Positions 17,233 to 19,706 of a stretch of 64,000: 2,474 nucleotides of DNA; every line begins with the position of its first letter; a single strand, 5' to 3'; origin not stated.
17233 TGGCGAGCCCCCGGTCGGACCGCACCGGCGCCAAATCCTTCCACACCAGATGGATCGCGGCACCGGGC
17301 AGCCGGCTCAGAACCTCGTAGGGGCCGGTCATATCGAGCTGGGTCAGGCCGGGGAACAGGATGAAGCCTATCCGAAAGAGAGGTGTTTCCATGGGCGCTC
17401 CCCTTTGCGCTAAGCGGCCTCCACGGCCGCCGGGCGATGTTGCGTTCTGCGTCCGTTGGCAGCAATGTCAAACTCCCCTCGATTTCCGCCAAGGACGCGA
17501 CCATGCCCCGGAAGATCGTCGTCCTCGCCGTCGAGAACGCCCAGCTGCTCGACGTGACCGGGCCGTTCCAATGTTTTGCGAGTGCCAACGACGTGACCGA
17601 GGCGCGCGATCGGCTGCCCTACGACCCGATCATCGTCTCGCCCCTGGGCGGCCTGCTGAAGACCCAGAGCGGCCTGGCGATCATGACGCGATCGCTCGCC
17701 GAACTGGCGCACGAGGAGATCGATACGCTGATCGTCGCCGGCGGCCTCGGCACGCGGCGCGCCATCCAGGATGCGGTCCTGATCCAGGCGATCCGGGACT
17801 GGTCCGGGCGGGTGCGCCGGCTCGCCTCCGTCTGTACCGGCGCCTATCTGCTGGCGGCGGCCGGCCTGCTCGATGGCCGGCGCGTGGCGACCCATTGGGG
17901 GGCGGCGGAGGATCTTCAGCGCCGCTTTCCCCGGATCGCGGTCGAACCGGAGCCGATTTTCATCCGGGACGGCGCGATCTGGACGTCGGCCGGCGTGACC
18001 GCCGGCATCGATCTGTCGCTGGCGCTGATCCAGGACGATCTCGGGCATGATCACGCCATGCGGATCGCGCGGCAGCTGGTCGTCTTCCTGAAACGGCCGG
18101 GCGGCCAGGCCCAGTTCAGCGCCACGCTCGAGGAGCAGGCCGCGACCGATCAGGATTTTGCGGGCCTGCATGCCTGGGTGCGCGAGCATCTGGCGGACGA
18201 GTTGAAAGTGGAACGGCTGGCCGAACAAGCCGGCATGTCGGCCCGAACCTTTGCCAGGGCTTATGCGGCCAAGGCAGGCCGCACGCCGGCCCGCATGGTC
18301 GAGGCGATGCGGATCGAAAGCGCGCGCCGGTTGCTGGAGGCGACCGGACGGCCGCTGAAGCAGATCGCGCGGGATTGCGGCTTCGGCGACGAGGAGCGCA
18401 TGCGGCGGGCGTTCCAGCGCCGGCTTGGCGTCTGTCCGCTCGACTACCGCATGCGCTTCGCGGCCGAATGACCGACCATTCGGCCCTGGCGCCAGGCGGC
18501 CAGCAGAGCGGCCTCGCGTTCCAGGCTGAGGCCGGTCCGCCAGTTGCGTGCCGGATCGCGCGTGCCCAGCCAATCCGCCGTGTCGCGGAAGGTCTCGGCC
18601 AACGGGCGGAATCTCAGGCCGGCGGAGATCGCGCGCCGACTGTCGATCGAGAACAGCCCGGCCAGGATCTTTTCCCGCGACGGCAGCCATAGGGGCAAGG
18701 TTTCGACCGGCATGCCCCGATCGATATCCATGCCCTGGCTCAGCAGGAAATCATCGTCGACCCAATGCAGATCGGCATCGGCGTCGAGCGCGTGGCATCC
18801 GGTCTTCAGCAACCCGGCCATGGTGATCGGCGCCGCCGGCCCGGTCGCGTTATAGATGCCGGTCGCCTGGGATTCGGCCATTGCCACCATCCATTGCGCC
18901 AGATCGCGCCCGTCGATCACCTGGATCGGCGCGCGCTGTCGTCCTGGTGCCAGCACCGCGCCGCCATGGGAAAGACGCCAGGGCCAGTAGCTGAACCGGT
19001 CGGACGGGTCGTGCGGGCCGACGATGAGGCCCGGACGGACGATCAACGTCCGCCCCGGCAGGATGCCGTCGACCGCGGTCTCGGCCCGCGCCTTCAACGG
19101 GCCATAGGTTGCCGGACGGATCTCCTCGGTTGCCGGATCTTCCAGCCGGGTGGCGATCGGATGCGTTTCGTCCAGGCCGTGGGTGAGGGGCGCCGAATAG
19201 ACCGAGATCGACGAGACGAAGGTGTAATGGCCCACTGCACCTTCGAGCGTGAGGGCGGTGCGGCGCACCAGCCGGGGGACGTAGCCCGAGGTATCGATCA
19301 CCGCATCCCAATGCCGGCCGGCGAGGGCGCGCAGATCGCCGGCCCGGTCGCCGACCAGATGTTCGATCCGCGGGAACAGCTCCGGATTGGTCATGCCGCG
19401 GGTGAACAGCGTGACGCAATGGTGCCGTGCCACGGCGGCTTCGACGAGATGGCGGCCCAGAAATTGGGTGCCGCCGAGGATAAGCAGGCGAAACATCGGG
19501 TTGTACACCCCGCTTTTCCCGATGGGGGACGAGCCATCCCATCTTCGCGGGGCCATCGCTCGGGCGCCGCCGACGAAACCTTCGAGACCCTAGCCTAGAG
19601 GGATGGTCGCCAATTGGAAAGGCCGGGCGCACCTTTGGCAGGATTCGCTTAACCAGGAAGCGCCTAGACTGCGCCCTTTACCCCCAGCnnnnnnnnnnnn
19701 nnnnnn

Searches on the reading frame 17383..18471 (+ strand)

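Call 6: search_protein_families(library=pfam, proteins=[window:17383-18471:+], max_evalue=0.001)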
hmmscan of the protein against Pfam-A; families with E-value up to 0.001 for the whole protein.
window:17383-18471:+ (362 aa): 3 families
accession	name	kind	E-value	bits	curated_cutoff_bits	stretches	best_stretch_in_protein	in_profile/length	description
PF12833.13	HTH_18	-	4.5e-22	78.6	33.6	1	279-357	1-79/80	Helix-turn-helix domain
PF01965.30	DJ-1_PfpI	-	7.2e-20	71.9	26.6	1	43-217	1-164/165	DJ-1/PfpI family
PF00165.29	HTH_AraC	-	8.6e-15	54.9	26.6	2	267-304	2-39/42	Bacterial regulatory helix-turn-helix proteins, AraC family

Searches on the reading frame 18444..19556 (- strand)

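Call 6: search_protein_families(library=pfam, proteins=[window:18444-19556:-], max_evalue=0.001)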
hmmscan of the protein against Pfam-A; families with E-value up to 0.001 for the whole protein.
window:18444-19556:- (370 aa): 1 family
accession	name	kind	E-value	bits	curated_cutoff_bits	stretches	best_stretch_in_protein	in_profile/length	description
PF01370.27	Epimerase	-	1.1e-05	25.4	20.9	1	25-236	2-238/240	NAD dependent epimerase/dehydratase family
